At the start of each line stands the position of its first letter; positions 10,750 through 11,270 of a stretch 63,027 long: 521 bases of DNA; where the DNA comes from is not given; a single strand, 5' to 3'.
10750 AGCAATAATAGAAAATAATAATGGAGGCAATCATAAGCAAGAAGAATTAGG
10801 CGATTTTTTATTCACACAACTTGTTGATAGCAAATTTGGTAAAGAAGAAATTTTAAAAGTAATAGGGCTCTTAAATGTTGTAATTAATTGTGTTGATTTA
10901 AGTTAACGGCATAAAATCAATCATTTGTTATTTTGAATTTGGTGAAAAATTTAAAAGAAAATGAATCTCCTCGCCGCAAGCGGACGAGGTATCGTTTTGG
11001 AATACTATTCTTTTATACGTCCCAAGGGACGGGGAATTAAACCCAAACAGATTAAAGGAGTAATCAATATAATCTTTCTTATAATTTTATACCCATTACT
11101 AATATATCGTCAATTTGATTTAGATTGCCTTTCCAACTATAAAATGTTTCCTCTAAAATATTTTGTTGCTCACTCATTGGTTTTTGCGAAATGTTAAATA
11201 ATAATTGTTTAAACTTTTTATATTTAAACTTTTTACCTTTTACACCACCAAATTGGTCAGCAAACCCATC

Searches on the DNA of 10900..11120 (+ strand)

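Call 8: search_rna_families(source=window, start=10900, end=11120, threshold=evalue, max_evalue=10, show_alignments=3)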
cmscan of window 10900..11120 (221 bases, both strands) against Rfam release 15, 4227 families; matches with E-value up to 10: 6.
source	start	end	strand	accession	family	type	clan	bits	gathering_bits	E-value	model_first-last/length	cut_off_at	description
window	11007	11043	+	RF01342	CRISPR-DR32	Gene; CRISPR;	-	15.4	48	4.5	1-37/37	no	CRISPR RNA direct repeat element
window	10917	10971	+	RF00240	RNA-OUT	Gene; antisense;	-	14.2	41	4.6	1-70/70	no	RNA-OUT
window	10964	11038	-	RF03191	mir-1913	Gene; miRNA;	-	13.2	105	8.1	1-80/80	no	mir-1913 microRNA precursor family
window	11013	11072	-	RF00610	SNORD110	Gene; snRNA; snoRNA; CD-box;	CL00076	13.1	64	7.4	1-71/71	no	Small nucleolar RNA SNORD110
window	10943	10971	-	RF00066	U7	Gene; snRNA;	-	11.2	34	4.7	1-62/62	no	U7 small nuclear RNA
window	11022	11035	+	RF01704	Glutamine-II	Cis-reg; riboswitch;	-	8.8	33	8.5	41-54/60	no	Glutamine-II riboswitch aptamer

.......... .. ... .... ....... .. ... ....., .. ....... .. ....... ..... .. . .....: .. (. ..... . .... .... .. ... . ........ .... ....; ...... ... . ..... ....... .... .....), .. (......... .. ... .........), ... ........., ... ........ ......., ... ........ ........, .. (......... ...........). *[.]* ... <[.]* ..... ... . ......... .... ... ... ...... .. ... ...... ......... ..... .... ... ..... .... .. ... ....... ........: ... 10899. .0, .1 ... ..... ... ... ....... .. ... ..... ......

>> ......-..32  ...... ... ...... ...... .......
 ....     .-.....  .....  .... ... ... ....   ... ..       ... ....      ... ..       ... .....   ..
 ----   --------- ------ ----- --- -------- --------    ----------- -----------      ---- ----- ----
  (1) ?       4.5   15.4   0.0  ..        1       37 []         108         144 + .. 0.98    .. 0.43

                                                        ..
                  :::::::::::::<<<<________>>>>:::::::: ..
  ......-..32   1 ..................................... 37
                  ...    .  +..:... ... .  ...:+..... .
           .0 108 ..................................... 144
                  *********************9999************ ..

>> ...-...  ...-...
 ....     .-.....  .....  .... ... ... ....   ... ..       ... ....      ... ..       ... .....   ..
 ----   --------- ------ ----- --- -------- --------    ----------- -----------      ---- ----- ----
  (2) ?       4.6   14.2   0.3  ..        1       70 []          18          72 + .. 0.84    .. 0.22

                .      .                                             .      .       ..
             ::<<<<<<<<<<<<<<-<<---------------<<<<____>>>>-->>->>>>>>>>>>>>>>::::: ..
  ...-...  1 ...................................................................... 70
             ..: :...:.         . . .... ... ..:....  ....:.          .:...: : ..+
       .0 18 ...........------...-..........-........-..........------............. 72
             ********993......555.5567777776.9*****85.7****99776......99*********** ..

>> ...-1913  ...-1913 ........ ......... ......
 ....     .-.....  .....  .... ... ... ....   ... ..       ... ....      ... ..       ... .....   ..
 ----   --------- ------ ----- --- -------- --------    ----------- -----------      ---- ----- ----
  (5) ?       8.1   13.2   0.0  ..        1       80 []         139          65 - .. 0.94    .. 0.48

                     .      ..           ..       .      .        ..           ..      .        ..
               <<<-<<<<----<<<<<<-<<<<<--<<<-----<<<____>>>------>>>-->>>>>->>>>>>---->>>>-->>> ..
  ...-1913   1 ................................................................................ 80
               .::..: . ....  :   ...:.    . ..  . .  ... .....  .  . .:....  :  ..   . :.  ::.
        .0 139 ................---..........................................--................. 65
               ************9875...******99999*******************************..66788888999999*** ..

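Call 49: search_dna_similar(query=window:10959-11056:+, collection=plasmids, mode=distant, max_evalue=1, max_rows=20)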
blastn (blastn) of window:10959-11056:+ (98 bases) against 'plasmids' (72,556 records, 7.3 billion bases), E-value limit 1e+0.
Records with a match: 6; places in all: 8; records where one place covers at least 80% of the query: 0.
Best place of each record, by identity: 80-90% 6.
By first word of the organism name: Acaryochloris 3; Pseudomonas 1; Chroococcidiopsis 1; Kovacikia 1.
By predicted mobility (MOB-suite, as given by PLSDB): conjugative 3; non-mobilizable 2; mobilizable 1.
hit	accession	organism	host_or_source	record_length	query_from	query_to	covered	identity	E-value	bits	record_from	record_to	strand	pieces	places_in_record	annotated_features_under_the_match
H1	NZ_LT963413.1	Pseudomonas syringae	-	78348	54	98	46%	82.2%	5e-3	46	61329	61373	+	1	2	none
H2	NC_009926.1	Acaryochloris marina MBIC11017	-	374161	1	36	37%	86.1%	7e-2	44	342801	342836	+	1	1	none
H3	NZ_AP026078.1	Acaryochloris marina MBIC10699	cell culture,Ascidian, Diplosoma similis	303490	1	36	37%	86.1%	7e-2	44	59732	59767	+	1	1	none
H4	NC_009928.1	Acaryochloris marina MBIC11017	-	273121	1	35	36%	85.7%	2e-1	42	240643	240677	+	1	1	none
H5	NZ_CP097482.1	Chroococcidiopsis sp. CCNUC1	cell culture,soil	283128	1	35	36%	85.7%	2e-1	42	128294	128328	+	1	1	none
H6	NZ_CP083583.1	Kovacikia minuta CCNUW1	cell culture,fresh water lake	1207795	2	35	35%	85.3%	8e-1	40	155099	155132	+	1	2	record has no annotation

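Call 50: search_dna_similar(query=window:10959-11056:+, collection=phages, mode=distant, max_evalue=1, max_rows=20)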
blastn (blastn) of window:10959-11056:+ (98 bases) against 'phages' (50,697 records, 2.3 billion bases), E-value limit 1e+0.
No match.

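Call 51: get_annotated_region(hit=H1, flank=3000)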
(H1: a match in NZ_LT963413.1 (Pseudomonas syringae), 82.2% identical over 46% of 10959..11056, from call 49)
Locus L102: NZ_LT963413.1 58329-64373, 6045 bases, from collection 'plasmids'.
description: Pseudomonas syringae isolate CFBP3840 plasmid PP4, complete sequence
organism: Pseudomonas syringae (NCBI taxid 317)
taxonomy: Bacteria; Pseudomonadota; Gammaproteobacteria; Pseudomonadales; Pseudomonadaceae; Pseudomonas; Pseudomonas syringae
host: -; source: -; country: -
typing (MOB-suite, as given by PLSDB): mobilizable; relaxase MOBP,MOBP,MOBQ
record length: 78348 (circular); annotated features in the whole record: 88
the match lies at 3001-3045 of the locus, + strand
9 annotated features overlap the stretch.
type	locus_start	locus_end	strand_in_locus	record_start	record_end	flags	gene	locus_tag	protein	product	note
CDS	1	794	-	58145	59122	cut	-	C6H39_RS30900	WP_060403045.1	hypothetical protein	-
CDS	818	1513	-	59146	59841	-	-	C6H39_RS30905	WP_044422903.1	hypothetical protein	-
CDS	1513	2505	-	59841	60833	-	-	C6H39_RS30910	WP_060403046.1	SagB/ThcOx family dehydrogenase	-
CDS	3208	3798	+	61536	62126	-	-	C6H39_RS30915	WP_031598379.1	recombinase family protein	GO:0006310 - DNA recombination [Evidence IEA]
CDS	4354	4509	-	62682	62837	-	-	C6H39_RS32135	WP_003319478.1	hypothetical protein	-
CDS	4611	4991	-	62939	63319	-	-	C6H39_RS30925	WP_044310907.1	hypothetical protein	-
CDS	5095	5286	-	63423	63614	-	-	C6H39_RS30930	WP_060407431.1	hypothetical protein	-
CDS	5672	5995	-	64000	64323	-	-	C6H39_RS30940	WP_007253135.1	hypothetical protein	-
CDS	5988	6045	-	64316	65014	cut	-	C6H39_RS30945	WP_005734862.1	ParA family protein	-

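Call 52: get_annotated_region(hit=H2, flank=3000)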
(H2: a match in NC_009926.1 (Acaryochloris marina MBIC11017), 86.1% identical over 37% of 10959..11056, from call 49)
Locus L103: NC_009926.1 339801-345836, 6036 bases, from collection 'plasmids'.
description: Acaryochloris marina MBIC11017 plasmid pREB1, complete sequence
organism: Acaryochloris marina MBIC11017 (NCBI taxid 329726)
taxonomy: Bacteria; Cyanobacteriota; Cyanophyceae; Acaryochloridales; Acaryochloridaceae; Acaryochloris; Acaryochloris marina; Acaryochloris marina MBIC11017
host: -; source: -; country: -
typing (MOB-suite, as given by PLSDB): conjugative; replicon rep_cluster_1522; relaxase MOBF; mating-pair formation MPF_T
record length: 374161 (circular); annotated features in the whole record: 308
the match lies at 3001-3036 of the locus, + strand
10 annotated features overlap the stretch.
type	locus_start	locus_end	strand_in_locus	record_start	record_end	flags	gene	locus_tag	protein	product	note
CDS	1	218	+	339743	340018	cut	-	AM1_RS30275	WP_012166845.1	HU family DNA-binding protein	GO:0030261 - chromosome condensation [Evidence IEA]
CDS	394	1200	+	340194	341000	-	-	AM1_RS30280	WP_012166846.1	sigma-70 family RNA polymerase sigma factor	GO:0006352 - DNA-templated transcription initiation [Evidence IEA]; GO:0006355 - regulation of DNA-templated ...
CDS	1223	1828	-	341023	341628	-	-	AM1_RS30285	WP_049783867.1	hypothetical protein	-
CDS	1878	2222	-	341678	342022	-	-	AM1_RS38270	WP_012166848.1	DUF2949 domain-containing protein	-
CDS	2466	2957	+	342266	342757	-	-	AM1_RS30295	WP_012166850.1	hypothetical protein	-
CDS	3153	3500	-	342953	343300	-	-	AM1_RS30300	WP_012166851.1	hypothetical protein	-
CDS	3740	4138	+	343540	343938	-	-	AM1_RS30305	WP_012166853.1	DUF4259 domain-containing protein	-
CDS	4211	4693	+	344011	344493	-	-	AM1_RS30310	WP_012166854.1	hypothetical protein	-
CDS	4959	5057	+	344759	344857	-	-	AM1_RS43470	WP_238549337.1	hypothetical protein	-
CDS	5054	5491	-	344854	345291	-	-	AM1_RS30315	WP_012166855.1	DUF4347 domain-containing protein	-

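Call 56: search_dna_similar(query=L102:2925-3050:+, collection=plasmids, mode=distant, max_evalue=0.1, max_rows=40)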
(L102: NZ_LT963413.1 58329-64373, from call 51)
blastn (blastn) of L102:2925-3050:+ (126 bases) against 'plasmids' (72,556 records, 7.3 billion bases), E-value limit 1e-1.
Records with a match: 4; places in all: 5; records where one place covers at least 80% of the query: 3.
Best place of each record, by identity: >=99% 1; 80-90% 1; 60-80% 2.
By first word of the organism name: Pseudomonas 1; Klebsiella 1; Salmonella 1; Chroococcidiopsis 1.
By predicted mobility (MOB-suite, as given by PLSDB): mobilizable 3; non-mobilizable 1.
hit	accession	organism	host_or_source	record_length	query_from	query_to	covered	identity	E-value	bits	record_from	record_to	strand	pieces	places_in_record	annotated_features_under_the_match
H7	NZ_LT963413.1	Pseudomonas syringae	-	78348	1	126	100%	100.0%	1e-57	228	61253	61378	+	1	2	none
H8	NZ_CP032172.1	Klebsiella pneumoniae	-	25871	8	122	91%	76.3%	4e-13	82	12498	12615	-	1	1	none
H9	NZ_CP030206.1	Salmonella enterica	-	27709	8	122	91%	69.0%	2e-3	49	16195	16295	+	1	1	none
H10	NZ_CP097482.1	Chroococcidiopsis sp. CCNUC1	cell culture,soil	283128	71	118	38%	85.7%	6e-4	51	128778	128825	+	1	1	none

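Call 57: search_dna_similar(query=L103:2995-3135:+, collection=plasmids, mode=distant, max_evalue=0.1, max_rows=40)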
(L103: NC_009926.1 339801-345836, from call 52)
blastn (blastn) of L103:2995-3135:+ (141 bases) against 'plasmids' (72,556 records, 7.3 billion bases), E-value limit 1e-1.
Records with a match: 11; places in all: 22; records where one place covers at least 80% of the query: 9.
Best place of each record, by identity: >=99% 2; 90-95% 2; 60-80% 7.
By first word of the organism name: Acaryochloris 11.
By predicted mobility (MOB-suite, as given by PLSDB): conjugative 9; non-mobilizable 2.
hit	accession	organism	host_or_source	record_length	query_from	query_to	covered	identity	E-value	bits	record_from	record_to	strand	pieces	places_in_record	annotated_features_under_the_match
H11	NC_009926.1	Acaryochloris marina MBIC11017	-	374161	1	141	100%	100.0%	9e-66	255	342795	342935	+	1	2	none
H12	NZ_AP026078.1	Acaryochloris marina MBIC10699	cell culture,Ascidian, Diplosoma similis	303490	1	141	100%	100.0%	9e-66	255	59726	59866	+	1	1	none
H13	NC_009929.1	Acaryochloris marina MBIC11017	-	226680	1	139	99%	92.1%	2e-49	202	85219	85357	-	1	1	none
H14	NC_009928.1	Acaryochloris marina MBIC11017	-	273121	1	139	99%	91.4%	2e-48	197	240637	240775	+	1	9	none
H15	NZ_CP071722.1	Acaryochloris sp. 'Moss Beach'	culture,intertidal zone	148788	7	129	87%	76.4%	2e-16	92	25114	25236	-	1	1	none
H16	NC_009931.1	Acaryochloris marina MBIC11017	-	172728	6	130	89%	73.8%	2e-11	76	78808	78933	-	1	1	none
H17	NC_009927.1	Acaryochloris marina MBIC11017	-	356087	6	129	88%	72.8%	8e-10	70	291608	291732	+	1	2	none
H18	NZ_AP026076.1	Acaryochloris marina MBIC10699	cell culture,Ascidian, Diplosoma similis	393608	6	129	88%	72.8%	8e-10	70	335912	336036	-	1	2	none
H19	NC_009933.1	Acaryochloris marina MBIC11017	-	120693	6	129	88%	72.0%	3e-8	65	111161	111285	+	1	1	none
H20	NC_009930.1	Acaryochloris marina MBIC11017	-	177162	24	129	75%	74.8%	3e-9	69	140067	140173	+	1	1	none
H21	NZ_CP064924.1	Acaryochloris marina S15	cell culture,surface of Pikea pinnata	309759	8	109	72%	74.5%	3e-9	68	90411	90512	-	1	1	none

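Call 58: get_annotated_region(hit=H8, flank=4000)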
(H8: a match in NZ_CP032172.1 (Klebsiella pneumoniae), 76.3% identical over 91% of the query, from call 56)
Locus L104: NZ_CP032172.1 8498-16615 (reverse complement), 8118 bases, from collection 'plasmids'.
description: Klebsiella pneumoniae strain AR_0076 plasmid unnamed5, complete sequence
organism: Klebsiella pneumoniae (NCBI taxid 573)
taxonomy: Bacteria; Pseudomonadota; Gammaproteobacteria; Enterobacterales; Enterobacteriaceae; Klebsiella; Klebsiella pneumoniae
host: -; source: -; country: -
typing (MOB-suite, as given by PLSDB): mobilizable; relaxase MOBC
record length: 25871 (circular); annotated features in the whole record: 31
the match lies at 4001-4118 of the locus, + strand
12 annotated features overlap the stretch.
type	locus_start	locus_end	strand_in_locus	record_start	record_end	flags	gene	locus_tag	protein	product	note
CDS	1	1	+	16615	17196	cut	-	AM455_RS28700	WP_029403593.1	hypothetical protein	-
CDS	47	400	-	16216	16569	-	-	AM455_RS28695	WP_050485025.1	hypothetical protein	-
CDS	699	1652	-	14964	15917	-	-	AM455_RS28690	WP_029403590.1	zincin-like metallopeptidase domain-containing protein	-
CDS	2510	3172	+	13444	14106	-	-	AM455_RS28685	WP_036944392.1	ArsA-related P-loop ATPase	-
CDS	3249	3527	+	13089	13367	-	-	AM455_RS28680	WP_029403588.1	hypothetical protein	-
CDS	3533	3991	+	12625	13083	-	-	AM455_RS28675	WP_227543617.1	hypothetical protein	-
CDS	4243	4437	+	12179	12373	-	-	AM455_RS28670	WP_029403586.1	hypothetical protein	-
CDS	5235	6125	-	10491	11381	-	repA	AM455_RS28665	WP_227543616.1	plasmid replication initiator RepA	-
CDS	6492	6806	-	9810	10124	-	-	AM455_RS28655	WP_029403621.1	CcdB family protein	-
CDS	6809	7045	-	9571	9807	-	-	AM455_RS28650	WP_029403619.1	type II toxin-antitoxin system CcdA family antitoxin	-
CDS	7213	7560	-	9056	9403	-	-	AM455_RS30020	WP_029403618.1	hypothetical protein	-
CDS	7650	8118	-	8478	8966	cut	-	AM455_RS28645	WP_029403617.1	single-stranded DNA-binding protein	-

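Call 59: get_annotated_region(hit=H9, flank=4000)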
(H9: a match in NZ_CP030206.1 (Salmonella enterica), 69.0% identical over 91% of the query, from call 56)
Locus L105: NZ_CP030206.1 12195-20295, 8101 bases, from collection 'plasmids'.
description: Salmonella enterica strain SA20083530 plasmid pSA20083530.3, complete sequence
organism: Salmonella enterica (NCBI taxid 28901)
taxonomy: Bacteria; Pseudomonadota; Gammaproteobacteria; Enterobacterales; Enterobacteriaceae; Salmonella; Salmonella enterica
host: -; source: -; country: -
typing (MOB-suite, as given by PLSDB): mobilizable; relaxase MOBC
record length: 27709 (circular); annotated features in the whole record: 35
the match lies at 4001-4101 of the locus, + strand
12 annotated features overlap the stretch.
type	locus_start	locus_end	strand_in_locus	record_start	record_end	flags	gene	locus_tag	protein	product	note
CDS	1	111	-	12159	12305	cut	-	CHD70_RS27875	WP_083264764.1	Hok/Gef family protein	-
CDS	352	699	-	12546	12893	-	-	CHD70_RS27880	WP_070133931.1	hypothetical protein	-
CDS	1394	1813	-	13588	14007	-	-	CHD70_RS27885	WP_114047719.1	type II toxin-antitoxin system VapC family toxin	-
CDS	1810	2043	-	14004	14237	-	vapB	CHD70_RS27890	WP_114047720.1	type II toxin-antitoxin system VapB family antitoxin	-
CDS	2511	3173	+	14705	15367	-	-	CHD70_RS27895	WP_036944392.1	ArsA-related P-loop ATPase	-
CDS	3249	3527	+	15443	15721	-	-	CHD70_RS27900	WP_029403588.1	hypothetical protein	-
CDS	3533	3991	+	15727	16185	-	-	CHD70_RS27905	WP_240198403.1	hypothetical protein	-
CDS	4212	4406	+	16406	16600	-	-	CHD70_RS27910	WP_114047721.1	hypothetical protein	-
CDS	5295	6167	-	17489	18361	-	repA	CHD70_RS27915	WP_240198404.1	plasmid replication initiator RepA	-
CDS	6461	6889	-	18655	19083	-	-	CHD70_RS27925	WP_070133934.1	type II toxin-antitoxin system VapC family toxin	-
CDS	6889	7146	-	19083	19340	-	-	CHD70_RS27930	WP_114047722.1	type II toxin-antitoxin system Phd/YefM family antitoxin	-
CDS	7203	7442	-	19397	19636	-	-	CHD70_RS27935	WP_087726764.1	hypothetical protein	-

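Call 62: search_dna_similar(query=L104:4005-4125:+, collection=ecoli_genomes, mode=distant, max_evalue=0.01, max_rows=20)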
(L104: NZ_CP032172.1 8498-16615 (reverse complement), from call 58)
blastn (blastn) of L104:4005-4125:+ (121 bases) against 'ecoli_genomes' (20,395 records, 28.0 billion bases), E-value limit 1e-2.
No match.

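Call 63: search_dna_similar(query=L104:4005-4125:+, collection=plasmids, mode=distant, max_evalue=0.1, max_rows=40)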
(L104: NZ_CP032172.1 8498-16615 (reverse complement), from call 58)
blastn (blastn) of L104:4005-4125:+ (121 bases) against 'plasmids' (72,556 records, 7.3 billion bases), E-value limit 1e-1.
Records with a match: 7; places in all: 12; records where one place covers at least 80% of the query: 3.
Best place of each record, by identity: >=99% 1; 95-99% 2; 90-95% 1; 80-90% 2; 60-80% 1.
By first word of the organism name: Candidatus 2; Klebsiella 1; Salmonella 1; Pseudomonas 1; Edwardsiella 1; Xenorhabdus 1.
By predicted mobility (MOB-suite, as given by PLSDB): non-mobilizable 4; mobilizable 3.
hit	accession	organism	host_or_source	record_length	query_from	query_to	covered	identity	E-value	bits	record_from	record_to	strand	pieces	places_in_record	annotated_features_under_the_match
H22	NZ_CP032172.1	Klebsiella pneumoniae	-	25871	1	121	100%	100.0%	6e-55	219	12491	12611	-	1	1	none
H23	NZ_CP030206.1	Salmonella enterica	-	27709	1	121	100%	85.1%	8e-34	149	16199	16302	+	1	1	none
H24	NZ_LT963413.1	Pseudomonas syringae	-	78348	9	114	88%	77.4%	4e-12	78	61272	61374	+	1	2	none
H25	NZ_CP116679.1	Edwardsiella tarda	Siamese crocodiles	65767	81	113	27%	87.9%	9e-2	43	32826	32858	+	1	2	none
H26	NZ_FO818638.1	Xenorhabdus bovienii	-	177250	2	29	23%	92.9%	9e-2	43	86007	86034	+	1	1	none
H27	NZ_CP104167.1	Candidatus Megaera polyxenophila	Cryptomonas gyropyrenoidosa SAG ...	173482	5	31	22%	96.3%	3e-2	46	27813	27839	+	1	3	none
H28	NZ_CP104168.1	Candidatus Megaera polyxenophila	-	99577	5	31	22%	96.3%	3e-2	46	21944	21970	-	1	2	none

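Call 64: get_annotated_region(hit=H27, flank=4000)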
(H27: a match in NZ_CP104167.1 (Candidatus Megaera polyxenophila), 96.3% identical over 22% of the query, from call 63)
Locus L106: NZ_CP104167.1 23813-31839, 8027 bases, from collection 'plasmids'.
description: Candidatus Megaera polyxenophila isolate SAG 25.80_endo plasmid p1_M_poly_crypto, complete sequence
organism: Candidatus Megaera polyxenophila (NCBI taxid 988779)
taxonomy: Bacteria; Pseudomonadota; Alphaproteobacteria; Rickettsiales; Rickettsiaceae; Candidatus Megaera; Candidatus Megaera polyxenophila
host: -; source: Cryptomonas gyropyrenoidosa SAG 25.80,mixed culture,freshwater; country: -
typing (MOB-suite, as given by PLSDB): non-mobilizable
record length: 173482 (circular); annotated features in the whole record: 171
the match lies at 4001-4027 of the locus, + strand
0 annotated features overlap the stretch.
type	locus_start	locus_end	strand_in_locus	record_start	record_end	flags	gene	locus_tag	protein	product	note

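Call 65: get_annotated_region(hit=H26, flank=4000)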
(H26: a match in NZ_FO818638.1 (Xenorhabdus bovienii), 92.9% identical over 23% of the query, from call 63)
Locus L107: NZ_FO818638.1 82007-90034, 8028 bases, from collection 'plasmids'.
description: Xenorhabdus bovienii strain CS03 plasmid megaplasmid, complete sequence
organism: Xenorhabdus bovienii (NCBI taxid 40576)
taxonomy: Bacteria; Pseudomonadota; Gammaproteobacteria; Enterobacterales; Morganellaceae; Xenorhabdus; Xenorhabdus bovienii
host: -; source: -; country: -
typing (MOB-suite, as given by PLSDB): non-mobilizable; replicon rep_cluster_1003
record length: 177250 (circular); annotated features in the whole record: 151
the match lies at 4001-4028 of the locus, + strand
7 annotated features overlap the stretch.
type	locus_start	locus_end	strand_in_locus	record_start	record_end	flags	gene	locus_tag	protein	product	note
CDS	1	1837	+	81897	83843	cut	-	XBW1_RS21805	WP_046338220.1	lipase family protein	-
CDS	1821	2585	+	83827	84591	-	-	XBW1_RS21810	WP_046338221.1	hypothetical protein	-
CDS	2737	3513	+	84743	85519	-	-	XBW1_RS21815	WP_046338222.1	hypothetical protein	-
CDS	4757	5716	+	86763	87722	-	-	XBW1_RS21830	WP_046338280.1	hypothetical protein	-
CDS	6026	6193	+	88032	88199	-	-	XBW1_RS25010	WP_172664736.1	hypothetical protein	-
CDS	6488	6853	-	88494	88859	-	-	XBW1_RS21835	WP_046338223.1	helix-turn-helix transcriptional regulator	-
CDS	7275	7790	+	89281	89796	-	-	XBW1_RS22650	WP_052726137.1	transcriptional regulator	-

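Call 66: get_annotated_region(hit=H25, flank=4000)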
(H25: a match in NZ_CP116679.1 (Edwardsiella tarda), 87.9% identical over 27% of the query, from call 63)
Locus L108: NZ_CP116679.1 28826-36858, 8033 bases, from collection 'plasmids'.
description: Edwardsiella tarda strain SC002 plasmid pEtSC002-4, complete sequence
organism: Edwardsiella tarda (NCBI taxid 636)
taxonomy: Bacteria; Pseudomonadota; Gammaproteobacteria; Enterobacterales; Hafniaceae; Edwardsiella; Edwardsiella tarda
host: -; source: Siamese crocodiles; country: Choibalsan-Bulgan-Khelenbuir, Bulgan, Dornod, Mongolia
typing (MOB-suite, as given by PLSDB): non-mobilizable; replicon IncFIC; mating-pair formation MPF_F
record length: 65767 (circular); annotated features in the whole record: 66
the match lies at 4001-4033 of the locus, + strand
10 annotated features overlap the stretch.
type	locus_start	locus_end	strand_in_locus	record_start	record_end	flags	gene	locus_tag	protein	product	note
CDS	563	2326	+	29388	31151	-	-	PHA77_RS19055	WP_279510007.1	colicin-like bacteriocin tRNase domain-containing protein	-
CDS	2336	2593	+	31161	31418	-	-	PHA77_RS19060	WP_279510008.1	cloacin immunity family protein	-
CDS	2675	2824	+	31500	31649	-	-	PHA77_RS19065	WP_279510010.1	colicin release lysis protein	GO:0019835 - cytolysis [Evidence IEA]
CDS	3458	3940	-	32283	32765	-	-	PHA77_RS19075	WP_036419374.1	hypothetical protein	-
CDS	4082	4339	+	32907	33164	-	-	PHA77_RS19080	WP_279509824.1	colicin E3-like toxin immunity protein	GO:0030153 - bacteriocin immunity [Evidence IEA]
CDS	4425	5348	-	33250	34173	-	-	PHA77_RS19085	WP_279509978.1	Rpn family recombination-promoting nuclease/putative transposase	-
CDS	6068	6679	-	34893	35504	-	-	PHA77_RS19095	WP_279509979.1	hypothetical protein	-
CDS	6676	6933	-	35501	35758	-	-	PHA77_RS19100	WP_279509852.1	hypothetical protein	-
CDS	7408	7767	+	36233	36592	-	-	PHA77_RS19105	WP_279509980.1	hypothetical protein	-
CDS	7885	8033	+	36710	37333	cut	-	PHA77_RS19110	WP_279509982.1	DUF2913 family protein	-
